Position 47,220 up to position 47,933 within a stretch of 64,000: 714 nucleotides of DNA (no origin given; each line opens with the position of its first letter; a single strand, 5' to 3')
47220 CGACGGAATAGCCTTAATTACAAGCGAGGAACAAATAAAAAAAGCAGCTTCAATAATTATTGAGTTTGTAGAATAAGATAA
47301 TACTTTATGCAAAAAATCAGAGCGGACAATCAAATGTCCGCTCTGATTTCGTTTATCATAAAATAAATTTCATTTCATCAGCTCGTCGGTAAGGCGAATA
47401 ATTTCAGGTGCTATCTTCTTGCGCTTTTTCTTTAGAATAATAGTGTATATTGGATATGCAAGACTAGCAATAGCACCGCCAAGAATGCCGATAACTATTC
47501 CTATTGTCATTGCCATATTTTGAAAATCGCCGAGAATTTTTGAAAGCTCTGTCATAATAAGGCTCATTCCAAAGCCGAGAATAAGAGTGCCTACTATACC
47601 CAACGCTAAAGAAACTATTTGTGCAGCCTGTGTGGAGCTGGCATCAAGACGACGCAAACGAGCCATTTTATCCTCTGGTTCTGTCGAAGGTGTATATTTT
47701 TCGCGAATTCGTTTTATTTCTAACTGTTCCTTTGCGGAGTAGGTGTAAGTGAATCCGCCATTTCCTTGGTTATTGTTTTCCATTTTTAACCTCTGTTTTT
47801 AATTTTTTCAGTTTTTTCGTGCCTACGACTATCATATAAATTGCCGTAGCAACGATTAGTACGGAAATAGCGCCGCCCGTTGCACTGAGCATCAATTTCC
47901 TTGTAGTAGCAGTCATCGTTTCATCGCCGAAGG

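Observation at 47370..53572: Uncharacterised envelope module: cardiolipin synthase, three paralogous 2-TM proteins, an internal-repeat protein, OmpR/HK and a polytopic membrane protein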

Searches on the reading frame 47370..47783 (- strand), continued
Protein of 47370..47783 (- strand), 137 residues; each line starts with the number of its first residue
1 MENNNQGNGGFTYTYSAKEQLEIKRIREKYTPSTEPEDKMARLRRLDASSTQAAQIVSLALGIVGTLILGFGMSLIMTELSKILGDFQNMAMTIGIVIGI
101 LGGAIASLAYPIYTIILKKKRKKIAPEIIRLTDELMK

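Call 50: search_protein_families(library=pfam, proteins=[P0367, P0374, P0417, P0371, P0393, P0438], max_evalue=0.01)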
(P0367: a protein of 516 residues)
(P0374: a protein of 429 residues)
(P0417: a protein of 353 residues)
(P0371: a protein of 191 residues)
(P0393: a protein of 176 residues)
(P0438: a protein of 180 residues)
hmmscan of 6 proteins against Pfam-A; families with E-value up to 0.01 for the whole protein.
P0367 (516 aa): 2 families
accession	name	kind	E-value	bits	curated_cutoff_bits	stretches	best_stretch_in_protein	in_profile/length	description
PF00768.25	Peptidase_S11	-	3.4e-21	76.2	27.6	1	130-287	89-236/239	D-alanyl-D-alanine carboxypeptidase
PF07943.18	PBP5_C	-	6.7e-06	26.6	21.2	1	324-428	1-90/91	Penicillin-binding protein 5, C-terminal domain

P0374 (429 aa): 0 families

P0417 (353 aa): 0 families

P0371 (191 aa): 0 families

P0393 (176 aa): 2 families
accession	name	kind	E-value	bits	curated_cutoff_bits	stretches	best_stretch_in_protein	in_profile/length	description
PF11167.13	DUF2953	-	0.0071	16.9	22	0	119-151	3-35/53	Protein of unknown function (DUF2953)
PF17434.7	DUF5413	-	0.0081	17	31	0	73-145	33-99/133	Family of unknown function (DUF5413)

P0438 (180 aa): 0 families

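Call 60: search_solved_structures(query=A1, max_evalue=1)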
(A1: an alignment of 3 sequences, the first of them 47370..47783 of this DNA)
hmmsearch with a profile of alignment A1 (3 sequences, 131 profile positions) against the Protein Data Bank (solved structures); distinct sequences matched with E-value up to 1: 5.
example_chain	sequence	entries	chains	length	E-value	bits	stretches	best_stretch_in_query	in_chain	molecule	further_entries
1col_A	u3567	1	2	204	0.053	16.6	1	32-102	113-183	COLICIN A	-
3few_X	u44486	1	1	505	0.2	14.8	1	32-101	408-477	Colicin S4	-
4ylc_A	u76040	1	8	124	0.23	14.5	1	13-52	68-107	Heat shock protein Hsp20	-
4yl9_A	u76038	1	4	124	0.29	14.2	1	13-52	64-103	Heat shock protein Hsp20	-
4ylb_A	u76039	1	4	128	0.74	12.9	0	13-50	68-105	Heat shock protein Hsp20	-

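Call 67: find_related_loci(query=P0498, collection=metagenome_contigs, flank=8000)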
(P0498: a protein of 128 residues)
Query P0498 (128 aa) in metagenome_contigs; peptide patterns used: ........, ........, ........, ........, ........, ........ (x = any residue, [..] = any of these).
223 stretches matched a pattern; 2 encode a relative of the query (tblastn E <= 1e-3); 2 distinct loci.
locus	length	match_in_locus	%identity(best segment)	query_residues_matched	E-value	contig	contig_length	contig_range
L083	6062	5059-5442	99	1-128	6e-83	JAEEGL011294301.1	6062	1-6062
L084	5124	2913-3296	98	1-128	3e-82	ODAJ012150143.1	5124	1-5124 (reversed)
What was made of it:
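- Tried and rejected: A single distant member returned only two loci (call 67).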

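Call 74: search_dna_similar(query=window:47370-47783:-, collection=plasmids, mode=protein, max_evalue=0.001, max_rows=15)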
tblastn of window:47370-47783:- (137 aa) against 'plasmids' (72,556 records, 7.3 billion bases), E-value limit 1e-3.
No match.

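Call 79: search_protein_families(library=pfam, alignment_id=A8, max_evalue=1)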
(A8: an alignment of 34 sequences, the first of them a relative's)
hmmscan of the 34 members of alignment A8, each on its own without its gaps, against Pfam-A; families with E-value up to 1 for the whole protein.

A. member 1, L003:6862-7170:+ (102 aa): 0 families

B. families by the number of members that match (of 34 scanned): 15 families
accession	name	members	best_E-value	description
PF14362.11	DUF4407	3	0.32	Domain of unknown function (DUF4407)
PF07813.17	LTXXQ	3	0.4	LTXXQ motif family protein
PF01503.22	PRA-PH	2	0.024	Phosphoribosyl-ATP pyrophosphohydrolase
PF09686.15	Plasmid_RAQPRD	2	0.028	Plasmid protein of unknown function (Plasmid_RAQPRD)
PF21929.2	GpP_4th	2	0.16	Mu phage baseplate assembly protein GpP, fourth domain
PF02919.20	Topoisom_I_N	2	0.43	Eukaryotic DNA topoisomerase I, DNA binding fragment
PF08524.16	rRNA_processing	2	0.46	rRNA processing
PF20616.4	Caps_syn_GfcC_N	1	0.023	Capsule biosynthesis GfcC, N-terminal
PF02416.21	TatA_B_E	1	0.1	mttA/Hcf106 family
PF23218.1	PH_AIR9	1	0.11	AIR9 PH-like domain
PF06767.16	Sif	1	0.14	Sif protein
PF11740.13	KfrA_N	1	0.16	Plasmid replication region DNA-binding N-term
PF19553.4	DUF6076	1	0.22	Family of unknown function (DUF6076)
PF03452.20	Anp1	1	0.37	Anp1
PF07074.17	TRAP-gamma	1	0.65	Translocon-associated protein, gamma subunit (TRAP-gamma)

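Call 80: search_solved_structures(query=A8, max_evalue=1)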
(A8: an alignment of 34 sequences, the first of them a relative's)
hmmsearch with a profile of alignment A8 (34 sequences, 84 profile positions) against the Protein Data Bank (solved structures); distinct sequences matched with E-value up to 1: 0.

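Call 83: search_protein_families(library=pfam, proteins=[L005:4761-5696:+, L005:5707-6537:+, L005:6534-7106:+, L007:6200-7216:+, L019:4047-6185:+, L027:1502-2671:+, L027:2652-3506:+, L027:3503-4114:+, L047:2809-4164:+, L074:1765-2877:+], max_evalue=0.001)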
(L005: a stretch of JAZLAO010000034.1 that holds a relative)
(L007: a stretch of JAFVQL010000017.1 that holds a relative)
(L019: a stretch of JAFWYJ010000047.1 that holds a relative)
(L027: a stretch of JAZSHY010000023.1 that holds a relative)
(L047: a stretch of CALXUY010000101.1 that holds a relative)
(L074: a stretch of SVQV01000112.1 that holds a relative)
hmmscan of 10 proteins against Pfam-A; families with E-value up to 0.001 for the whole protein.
L005:4761-5696:+ (311 aa): 2 families
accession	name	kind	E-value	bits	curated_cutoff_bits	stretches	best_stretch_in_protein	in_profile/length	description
PF01501.26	Glyco_transf_8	-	8.1e-39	134.1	24.3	1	9-246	1-251/253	Glycosyl transferase family 8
PF18404.7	Glyco_transf_24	-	1.6e-08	34.8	25.7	1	85-187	75-181/268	Glucosyltransferase 24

L005:5707-6537:+ (276 aa): 1 family
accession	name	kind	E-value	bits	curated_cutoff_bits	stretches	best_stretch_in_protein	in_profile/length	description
PF01553.26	Acyltransferase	-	4.6e-14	52.8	23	1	78-210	3-131/132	Acyltransferase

L005:6534-7106:+ (190 aa): 1 family
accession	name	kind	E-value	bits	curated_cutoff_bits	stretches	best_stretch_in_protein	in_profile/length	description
PF18927.5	CrtO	-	6.5e-17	62.4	27.3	1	66-180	4-123/123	Glycosyl-4,4'-diaponeurosporenoate acyltransferase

L007:6200-7216:+ (338 aa): 3 families
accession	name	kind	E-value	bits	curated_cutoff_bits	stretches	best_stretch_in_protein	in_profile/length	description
PF00106.31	adh_short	-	1.5e-23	83.8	26.6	2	71-197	2-139/195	short chain dehydrogenase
PF13561.12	adh_short_C2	-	3.2e-22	79.7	27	2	237-329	140-234/236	Enoyl-(Acyl carrier protein) reductase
PF08659.16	KR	-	2.4e-07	31.3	22.6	1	72-154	3-91/180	KR domain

L019:4047-6185:+ (712 aa): 8 families
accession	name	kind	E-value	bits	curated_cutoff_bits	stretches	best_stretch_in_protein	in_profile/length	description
PF02421.24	FeoB_N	-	8.8e-57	191.4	27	1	42-198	2-155/156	Ferrous iron transport protein B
PF07670.19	Gate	-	1.6e-28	99.6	29.6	2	343-438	2-104/104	Nucleoside recognition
PF01926.29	MMR_HSR1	-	1.1e-17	64.6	21.9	1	42-157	1-113/113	50S ribosome-binding GTPase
PF07664.17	FeoB_C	-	7.7e-11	42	26.6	1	448-499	3-54/54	Ferrous iron transport protein B C terminus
PF09439.16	SRPRB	-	5.2e-06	26.4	25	1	40-192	3-152/178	Signal recognition particle receptor beta subunit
PF00009.33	GTP_EFTU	-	4.9e-05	23.4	26.5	0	43-200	6-183/188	Elongation factor Tu GTP binding domain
PF03193.22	RsgA_GTPase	-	5.4e-05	23.5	30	0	142-198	47-103/174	RsgA GTPase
PF03029.23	ATP_bind_1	-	0.0006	20.1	27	0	91-168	92-176/240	Conserved hypothetical ATP binding protein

L027:1502-2671:+ (389 aa): 2 families
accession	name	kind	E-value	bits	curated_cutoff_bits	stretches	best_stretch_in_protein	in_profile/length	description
PF01501.26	Glyco_transf_8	-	1.1e-40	140.2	24.3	1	85-322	1-251/253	Glycosyl transferase family 8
PF18404.7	Glyco_transf_24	-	1.7e-06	28.1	25.7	1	128-230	43-146/268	Glucosyltransferase 24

L027:2652-3506:+ (284 aa): 1 family
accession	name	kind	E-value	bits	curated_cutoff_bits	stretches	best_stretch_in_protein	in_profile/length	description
PF01553.26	Acyltransferase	-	8.7e-13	48.7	23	1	86-218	3-131/132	Acyltransferase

L027:3503-4114:+ (203 aa): 1 family
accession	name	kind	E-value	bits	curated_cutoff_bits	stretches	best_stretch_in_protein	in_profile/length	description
PF18927.5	CrtO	-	7.4e-17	62.3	27.3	1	67-180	5-123/123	Glycosyl-4,4'-diaponeurosporenoate acyltransferase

L047:2809-4164:+ (451 aa): 0 families

L074:1765-2877:+ (370 aa): 5 families
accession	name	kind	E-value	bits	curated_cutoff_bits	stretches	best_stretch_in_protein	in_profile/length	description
PF00248.27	Aldo_ket_red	-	5.6e-25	88.4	24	2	18-226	2-202/291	Aldo/keto reductase family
PF12838.12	Fer4_7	-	4.7e-06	27.4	27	1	329-351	29-51/52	4Fe-4S dicluster domain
PF13183.11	Fer4_8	-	3.6e-05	24.7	27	1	291-351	4-67/68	4Fe-4S dicluster domain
PF13187.11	Fer4_9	-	4.7e-05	23.8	27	1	292-349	2-48/52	4Fe-4S dicluster domain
PF13534.11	Fer4_17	-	5.4e-05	24.1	22.2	1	292-351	2-59/61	4Fe-4S dicluster domain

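Call 98: search_protein_families(library=pfam, proteins=[L044:9109-9999:+, L050:4854-5771:+, L074:4619-5509:+, L080:3315-4214:+, L064:3775-4680:+, L055:8533-9426:+, L081:9124-10014:+, L047:6090-6995:+, L040:4843-5727:+, P0374], max_evalue=1)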
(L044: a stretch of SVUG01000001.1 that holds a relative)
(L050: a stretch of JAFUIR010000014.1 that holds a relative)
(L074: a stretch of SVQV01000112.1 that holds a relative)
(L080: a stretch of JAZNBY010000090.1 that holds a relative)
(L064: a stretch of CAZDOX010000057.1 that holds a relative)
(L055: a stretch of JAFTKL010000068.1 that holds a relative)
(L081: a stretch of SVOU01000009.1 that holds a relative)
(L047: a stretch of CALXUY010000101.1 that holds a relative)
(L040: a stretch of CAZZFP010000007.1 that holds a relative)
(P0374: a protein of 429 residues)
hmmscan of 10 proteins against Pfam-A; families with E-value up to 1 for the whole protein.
L044:9109-9999:+ (296 aa): 0 families

L050:4854-5771:+ (305 aa): 0 families

L074:4619-5509:+ (296 aa): 0 families

L080:3315-4214:+ (299 aa): 1 family
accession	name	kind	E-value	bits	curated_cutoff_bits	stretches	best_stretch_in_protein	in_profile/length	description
PF19225.6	Spo16_N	-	0.14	12.6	27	1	169-233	51-115/118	Spo16 protein, N-terminal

L064:3775-4680:+ (301 aa): 3 families
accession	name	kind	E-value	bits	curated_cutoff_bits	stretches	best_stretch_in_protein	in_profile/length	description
PF02605.20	PsaL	-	0.053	13.6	25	1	209-283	76-149/150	Photosystem I reaction centre subunit XI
PF01616.22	Orbi_NS3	-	0.28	11.2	27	1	228-298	81-157/179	Orbivirus NS3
PF04888.17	SseC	-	0.53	10.2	30.2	1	206-285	70-151/312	Secretion system effector C (SseC) like family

L055:8533-9426:+ (297 aa): 2 families
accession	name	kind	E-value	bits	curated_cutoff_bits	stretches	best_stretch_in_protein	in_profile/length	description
PF19297.4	QcrA_N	-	0.091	12.6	27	1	148-199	44-96/222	QcrA subunit N-terminal region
PF06789.17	MINAR1_C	-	0.24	11.9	25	1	151-179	127-155/160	MINAR1 C-terminal domain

L081:9124-10014:+ (296 aa): 1 family
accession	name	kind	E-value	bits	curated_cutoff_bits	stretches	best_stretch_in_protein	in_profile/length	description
PF24535.1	DUF7598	-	0.0051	17.4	27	1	156-279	8-128/135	Domain of unknown function (DUF7598)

L047:6090-6995:+ (301 aa): 3 families
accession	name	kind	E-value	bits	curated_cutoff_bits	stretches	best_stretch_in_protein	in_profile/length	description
PF02699.20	YajC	-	0.067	13.5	28.2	1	266-292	4-30/78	Preprotein translocase subunit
PF01741.23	MscL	-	0.22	12.3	27.4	1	257-293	68-105/123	Large-conductance mechanosensitive channel, MscL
PF14575.11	EphA2_TM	-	1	10.6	28.9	0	264-293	7-35/74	Ephrin type-A receptor 2 transmembrane domain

L040:4843-5727:+ (294 aa): 2 families
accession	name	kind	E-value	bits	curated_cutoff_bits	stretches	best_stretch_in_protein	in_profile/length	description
PF25587.1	Rv2743c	-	0.005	17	27.7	1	140-217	12-85/237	Rv2743c family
PF02656.20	DUF202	-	0.5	11.3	23.4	0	121-176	17-60/68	Domain of unknown function (DUF202)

P0374 (429 aa): 2 families
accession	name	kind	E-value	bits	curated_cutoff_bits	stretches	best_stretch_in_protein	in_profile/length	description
PF06936.16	Selenoprotein_S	-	0.023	15.1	29.8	1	266-333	37-104/192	Selenoprotein S (SelS)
PF16517.10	Nore1-SARAH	-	0.56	10.5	21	0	310-325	18-33/40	Novel Ras effector 1 C-terminal SARAH (Sav/Rassf/Hpo) domain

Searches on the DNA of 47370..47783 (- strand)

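Call 94: search_rna_families(source=L005, start=4400, end=4800, threshold=evalue, max_evalue=0.1)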
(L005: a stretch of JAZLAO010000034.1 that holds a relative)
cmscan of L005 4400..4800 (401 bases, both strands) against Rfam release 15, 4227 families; matches with E-value up to 0.1: 0.
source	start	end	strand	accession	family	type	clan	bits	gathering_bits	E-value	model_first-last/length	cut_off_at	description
